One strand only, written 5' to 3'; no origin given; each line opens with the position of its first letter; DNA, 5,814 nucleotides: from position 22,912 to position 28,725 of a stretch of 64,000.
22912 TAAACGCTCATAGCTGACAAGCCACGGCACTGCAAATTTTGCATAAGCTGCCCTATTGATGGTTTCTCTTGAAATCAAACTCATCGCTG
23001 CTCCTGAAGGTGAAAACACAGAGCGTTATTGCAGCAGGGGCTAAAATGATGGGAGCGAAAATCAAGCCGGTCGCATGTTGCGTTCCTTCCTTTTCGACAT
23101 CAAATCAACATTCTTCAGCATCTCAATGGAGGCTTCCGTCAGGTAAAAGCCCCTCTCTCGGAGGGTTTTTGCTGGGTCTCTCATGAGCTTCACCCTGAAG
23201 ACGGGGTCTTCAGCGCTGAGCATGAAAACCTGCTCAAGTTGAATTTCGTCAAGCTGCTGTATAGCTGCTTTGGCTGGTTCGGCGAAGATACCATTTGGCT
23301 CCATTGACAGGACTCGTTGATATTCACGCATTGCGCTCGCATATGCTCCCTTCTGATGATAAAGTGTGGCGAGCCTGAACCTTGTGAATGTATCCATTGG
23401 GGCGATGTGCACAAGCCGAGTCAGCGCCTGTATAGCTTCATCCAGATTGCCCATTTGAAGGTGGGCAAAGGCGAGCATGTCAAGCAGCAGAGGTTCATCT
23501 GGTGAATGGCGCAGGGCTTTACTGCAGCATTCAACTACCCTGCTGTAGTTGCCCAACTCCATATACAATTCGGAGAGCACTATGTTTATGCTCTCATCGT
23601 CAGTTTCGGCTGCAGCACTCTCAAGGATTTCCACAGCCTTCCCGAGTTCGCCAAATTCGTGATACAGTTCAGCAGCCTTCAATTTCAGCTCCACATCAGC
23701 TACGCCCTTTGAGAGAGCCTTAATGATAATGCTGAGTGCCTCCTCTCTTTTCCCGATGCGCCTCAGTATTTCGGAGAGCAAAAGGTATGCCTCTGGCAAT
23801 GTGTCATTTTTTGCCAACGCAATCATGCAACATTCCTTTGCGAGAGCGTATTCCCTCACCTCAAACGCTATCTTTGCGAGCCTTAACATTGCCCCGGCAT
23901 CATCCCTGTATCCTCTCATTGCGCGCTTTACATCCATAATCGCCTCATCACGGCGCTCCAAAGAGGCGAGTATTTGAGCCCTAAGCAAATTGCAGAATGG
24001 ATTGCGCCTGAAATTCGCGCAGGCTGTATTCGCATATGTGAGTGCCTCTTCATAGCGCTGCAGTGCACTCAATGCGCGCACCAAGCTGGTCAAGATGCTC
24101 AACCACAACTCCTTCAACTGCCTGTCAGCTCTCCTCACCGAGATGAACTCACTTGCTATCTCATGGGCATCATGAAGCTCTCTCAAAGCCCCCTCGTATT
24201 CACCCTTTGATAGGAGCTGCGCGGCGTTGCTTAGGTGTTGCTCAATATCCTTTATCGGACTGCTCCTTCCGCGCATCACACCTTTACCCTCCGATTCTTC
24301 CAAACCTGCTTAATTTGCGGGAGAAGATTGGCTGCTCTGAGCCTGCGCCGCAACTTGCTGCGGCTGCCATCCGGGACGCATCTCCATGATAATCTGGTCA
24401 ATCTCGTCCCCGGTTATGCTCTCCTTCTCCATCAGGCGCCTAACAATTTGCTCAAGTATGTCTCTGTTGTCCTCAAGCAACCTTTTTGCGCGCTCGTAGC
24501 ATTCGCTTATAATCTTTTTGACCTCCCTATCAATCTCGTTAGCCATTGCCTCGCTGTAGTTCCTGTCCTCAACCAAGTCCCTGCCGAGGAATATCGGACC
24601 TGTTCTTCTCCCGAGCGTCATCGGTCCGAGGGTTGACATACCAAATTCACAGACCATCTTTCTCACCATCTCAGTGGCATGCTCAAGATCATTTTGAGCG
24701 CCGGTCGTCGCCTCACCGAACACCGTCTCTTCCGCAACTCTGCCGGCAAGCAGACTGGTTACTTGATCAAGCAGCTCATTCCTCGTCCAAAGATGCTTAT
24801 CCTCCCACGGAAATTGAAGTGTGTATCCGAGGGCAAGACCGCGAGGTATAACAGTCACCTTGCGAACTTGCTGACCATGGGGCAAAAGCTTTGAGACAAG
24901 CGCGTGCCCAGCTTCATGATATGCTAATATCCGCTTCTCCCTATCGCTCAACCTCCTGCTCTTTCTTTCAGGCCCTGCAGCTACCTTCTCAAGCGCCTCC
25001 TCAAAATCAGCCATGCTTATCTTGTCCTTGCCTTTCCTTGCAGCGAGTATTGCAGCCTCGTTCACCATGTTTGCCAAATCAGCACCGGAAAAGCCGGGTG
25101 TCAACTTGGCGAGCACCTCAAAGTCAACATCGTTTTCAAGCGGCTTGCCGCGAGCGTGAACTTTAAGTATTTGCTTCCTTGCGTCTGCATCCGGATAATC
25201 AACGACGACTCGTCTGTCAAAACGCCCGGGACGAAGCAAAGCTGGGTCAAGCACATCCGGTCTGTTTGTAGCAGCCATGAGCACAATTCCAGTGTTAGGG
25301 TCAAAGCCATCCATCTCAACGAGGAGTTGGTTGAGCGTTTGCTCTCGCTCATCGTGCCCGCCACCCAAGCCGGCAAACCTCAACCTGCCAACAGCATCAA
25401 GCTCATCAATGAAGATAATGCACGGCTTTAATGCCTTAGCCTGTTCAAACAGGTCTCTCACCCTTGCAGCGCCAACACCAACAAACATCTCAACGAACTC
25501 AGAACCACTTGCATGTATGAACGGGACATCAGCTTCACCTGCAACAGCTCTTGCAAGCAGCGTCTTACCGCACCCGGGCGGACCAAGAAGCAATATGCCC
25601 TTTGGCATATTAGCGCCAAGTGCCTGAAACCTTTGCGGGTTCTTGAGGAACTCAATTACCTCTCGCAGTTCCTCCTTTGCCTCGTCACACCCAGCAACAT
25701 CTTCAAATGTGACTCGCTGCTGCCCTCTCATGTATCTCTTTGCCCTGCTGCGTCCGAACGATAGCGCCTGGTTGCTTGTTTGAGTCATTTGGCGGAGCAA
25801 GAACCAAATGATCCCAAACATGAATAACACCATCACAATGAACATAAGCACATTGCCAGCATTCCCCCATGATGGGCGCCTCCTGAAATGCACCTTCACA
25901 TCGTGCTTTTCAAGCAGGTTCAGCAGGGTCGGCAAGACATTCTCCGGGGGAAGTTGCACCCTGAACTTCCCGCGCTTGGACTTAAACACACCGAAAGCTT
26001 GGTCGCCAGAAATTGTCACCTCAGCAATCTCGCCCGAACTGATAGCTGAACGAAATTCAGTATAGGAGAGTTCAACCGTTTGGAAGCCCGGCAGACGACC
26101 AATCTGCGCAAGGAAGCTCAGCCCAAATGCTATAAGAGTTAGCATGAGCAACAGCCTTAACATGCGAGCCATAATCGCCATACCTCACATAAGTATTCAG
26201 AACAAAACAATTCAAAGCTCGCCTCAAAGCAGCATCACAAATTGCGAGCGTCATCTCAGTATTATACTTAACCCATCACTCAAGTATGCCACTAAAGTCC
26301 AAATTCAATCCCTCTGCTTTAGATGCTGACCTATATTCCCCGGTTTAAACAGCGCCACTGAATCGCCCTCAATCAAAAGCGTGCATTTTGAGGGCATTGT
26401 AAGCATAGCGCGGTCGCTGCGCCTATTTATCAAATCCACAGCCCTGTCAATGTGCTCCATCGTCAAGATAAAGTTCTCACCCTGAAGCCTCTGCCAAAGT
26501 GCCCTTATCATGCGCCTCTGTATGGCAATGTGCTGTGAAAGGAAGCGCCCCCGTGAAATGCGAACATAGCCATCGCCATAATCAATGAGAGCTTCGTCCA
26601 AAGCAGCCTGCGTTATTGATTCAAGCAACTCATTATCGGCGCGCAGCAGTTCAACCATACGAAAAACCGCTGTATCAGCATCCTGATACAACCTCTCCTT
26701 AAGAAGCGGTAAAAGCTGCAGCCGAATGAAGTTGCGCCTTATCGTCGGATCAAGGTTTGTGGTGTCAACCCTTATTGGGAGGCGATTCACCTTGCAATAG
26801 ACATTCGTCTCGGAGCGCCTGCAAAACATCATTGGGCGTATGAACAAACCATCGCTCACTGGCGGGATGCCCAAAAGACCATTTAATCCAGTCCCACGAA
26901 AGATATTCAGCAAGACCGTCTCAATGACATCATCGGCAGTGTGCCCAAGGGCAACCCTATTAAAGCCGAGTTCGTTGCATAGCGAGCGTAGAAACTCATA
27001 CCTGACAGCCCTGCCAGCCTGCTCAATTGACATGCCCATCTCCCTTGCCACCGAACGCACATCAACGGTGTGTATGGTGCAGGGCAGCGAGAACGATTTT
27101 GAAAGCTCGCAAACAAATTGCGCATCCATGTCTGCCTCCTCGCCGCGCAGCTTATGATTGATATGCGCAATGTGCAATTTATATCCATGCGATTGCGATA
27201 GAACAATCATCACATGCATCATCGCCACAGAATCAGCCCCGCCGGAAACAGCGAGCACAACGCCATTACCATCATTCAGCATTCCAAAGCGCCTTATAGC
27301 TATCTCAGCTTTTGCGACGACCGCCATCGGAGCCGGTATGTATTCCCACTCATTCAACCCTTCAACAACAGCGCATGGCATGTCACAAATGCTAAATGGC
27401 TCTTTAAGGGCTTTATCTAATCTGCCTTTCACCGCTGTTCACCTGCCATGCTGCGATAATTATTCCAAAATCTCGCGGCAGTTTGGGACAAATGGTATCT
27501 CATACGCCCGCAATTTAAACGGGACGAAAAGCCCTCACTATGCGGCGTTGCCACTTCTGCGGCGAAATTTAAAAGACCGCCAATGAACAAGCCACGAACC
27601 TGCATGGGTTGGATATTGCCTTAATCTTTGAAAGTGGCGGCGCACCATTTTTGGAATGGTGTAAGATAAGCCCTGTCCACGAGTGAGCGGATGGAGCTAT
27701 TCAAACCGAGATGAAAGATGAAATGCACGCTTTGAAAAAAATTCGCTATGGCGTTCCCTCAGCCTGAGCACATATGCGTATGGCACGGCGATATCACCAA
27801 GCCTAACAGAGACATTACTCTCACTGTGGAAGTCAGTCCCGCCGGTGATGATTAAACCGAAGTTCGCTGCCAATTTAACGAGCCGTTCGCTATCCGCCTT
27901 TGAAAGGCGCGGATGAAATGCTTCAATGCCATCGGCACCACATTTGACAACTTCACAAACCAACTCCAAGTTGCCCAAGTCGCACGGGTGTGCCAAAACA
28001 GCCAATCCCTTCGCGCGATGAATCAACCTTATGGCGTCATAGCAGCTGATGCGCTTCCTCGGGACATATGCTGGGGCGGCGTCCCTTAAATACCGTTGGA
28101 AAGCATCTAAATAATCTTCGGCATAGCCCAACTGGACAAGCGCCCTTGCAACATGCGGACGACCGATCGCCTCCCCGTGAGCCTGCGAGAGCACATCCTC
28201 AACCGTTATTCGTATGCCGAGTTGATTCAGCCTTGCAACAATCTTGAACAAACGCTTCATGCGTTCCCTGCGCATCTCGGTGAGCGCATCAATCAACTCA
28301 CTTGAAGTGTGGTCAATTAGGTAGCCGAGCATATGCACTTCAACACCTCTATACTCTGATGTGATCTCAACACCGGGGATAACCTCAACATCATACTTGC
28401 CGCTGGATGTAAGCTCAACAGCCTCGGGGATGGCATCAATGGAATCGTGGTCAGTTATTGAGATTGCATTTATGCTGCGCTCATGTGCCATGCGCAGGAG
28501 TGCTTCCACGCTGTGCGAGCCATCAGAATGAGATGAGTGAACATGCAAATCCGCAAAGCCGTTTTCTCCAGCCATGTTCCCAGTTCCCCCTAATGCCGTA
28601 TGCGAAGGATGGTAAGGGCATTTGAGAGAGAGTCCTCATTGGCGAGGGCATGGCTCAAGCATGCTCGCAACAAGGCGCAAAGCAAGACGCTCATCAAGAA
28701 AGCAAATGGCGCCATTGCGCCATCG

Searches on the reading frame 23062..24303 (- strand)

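Call 45: search_protein_families(library=pfam, proteins=[window:23062-24303:-], max_evalue=0.00001)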
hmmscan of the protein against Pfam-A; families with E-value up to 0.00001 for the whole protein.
window:23062-24303:- (413 aa): 17 families
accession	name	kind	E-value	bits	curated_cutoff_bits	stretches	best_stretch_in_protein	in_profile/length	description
PF13428.12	TPR_14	-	1.9e-21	74.8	23.5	0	273-313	3-43/44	Tetratricopeptide repeat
PF07719.23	TPR_2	-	2.6e-21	74.3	27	0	273-302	3-32/34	Tetratricopeptide repeat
PF13181.12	TPR_8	-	1.3e-20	72.2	25.7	0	309-337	5-33/34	Tetratricopeptide repeat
PF14559.12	TPR_19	-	2.2e-19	70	25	1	248-304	2-58/68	Tetratricopeptide repeat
PF00515.34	TPR_1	-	5.7e-16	58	27.8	0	246-269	10-33/34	Tetratricopeptide repeat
PF13176.12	TPR_7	-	1.7e-13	49.9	27.9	0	172-203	1-34/36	Tetratricopeptide repeat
PF13432.12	TPR_16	-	1.7e-10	41.6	32.7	0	277-332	3-58/65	Tetratricopeptide repeat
PF25058.1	ARM_TT21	-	2.7e-10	40.9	27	0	99-232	4-122/155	Tetratricopeptide repeat protein 21 ARM repeat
PF13424.12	TPR_12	-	4.8e-10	39.9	30.1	0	246-297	12-71/77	Tetratricopeptide repeat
PF13371.12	TPR_9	-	1.6e-09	38.1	35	0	244-303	2-61/73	Tetratricopeptide repeat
PF13414.12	TPR_11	-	7e-09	35.7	26.8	0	314-337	3-26/42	TPR repeat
PF12895.13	ANAPC3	-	1.2e-07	32.3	27.2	0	222-295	7-80/82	Anaphase-promoting complex, cyclosome, subunit 3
PF13431.12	TPR_17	-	1.2e-07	31.9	24.4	0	259-292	1-34/34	Tetratricopeptide repeat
PF13174.12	TPR_6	-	1.4e-07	32.1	26.3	0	276-300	5-29/33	Tetratricopeptide repeat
PF13429.12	TPR_15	-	6.7e-07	29.4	26.2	0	172-292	148-269/280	Tetratricopeptide repeat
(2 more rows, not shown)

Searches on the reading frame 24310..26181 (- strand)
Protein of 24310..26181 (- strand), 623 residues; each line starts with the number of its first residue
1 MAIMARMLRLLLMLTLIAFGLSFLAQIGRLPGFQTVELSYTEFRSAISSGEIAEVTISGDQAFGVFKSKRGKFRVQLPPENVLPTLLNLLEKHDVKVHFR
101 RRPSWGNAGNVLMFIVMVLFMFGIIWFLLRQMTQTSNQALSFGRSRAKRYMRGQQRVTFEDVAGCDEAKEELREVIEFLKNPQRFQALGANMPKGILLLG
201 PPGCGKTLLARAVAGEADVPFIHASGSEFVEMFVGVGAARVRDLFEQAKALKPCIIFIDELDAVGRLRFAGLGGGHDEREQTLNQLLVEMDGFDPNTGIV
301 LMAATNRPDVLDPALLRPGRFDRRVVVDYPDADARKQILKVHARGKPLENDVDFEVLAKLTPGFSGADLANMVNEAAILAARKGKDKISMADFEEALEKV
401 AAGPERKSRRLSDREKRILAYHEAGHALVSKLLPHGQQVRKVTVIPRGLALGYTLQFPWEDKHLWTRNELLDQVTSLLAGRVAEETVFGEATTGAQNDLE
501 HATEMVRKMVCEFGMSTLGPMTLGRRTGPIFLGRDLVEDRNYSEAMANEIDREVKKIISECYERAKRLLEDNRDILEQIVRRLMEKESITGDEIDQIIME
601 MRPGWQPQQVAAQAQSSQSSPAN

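Call 45: search_protein_families(library=pfam, proteins=[window:24310-26181:-], max_evalue=0.00001)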
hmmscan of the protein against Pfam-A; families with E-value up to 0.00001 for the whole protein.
window:24310-26181:- (623 aa): 4 families
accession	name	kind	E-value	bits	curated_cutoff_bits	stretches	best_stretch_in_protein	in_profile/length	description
PF01434.24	Peptidase_M41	-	2.4e-68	230.2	29.9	1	410-597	2-191/191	Peptidase family M41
PF00004.35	AAA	-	4.8e-44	150.4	21.2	1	196-328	1-130/131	ATPase family associated with various cellular activities (AAA)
PF17862.7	AAA_lid_3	-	5e-17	61.5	27.2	1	351-395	1-45/45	AAA+ lid domain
PF06480.20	FtsH_ext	-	3.8e-10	40.4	25.5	1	12-98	3-99/103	FtsH Extracellular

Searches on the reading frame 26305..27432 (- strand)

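Call 45: search_protein_families(library=pfam, proteins=[window:26305-27432:-], max_evalue=0.00001)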
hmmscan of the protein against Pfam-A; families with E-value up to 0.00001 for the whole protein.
window:26305-27432:- (375 aa): 1 family
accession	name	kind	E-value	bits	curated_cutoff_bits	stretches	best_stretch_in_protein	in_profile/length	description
PF01171.26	ATP_bind_3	-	3.6e-46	157.6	27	1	58-237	2-180/182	PP-loop family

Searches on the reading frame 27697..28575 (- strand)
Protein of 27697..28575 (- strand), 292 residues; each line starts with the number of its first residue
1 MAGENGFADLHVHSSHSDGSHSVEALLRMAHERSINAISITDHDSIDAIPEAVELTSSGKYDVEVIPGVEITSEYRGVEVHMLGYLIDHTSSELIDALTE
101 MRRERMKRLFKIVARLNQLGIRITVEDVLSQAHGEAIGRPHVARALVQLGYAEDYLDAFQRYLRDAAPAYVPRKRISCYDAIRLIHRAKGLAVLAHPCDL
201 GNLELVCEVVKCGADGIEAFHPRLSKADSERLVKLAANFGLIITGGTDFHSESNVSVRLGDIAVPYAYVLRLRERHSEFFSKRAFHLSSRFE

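Call 45: search_protein_families(library=pfam, proteins=[window:27697-28575:-], max_evalue=0.00001)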
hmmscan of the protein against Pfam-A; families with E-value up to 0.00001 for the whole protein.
window:27697-28575:- (292 aa): 1 family
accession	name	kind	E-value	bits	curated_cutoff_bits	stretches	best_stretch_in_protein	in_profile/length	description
PF02811.25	PHP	-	2.7e-10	41.2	26.4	1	9-115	1-94/164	PHP domain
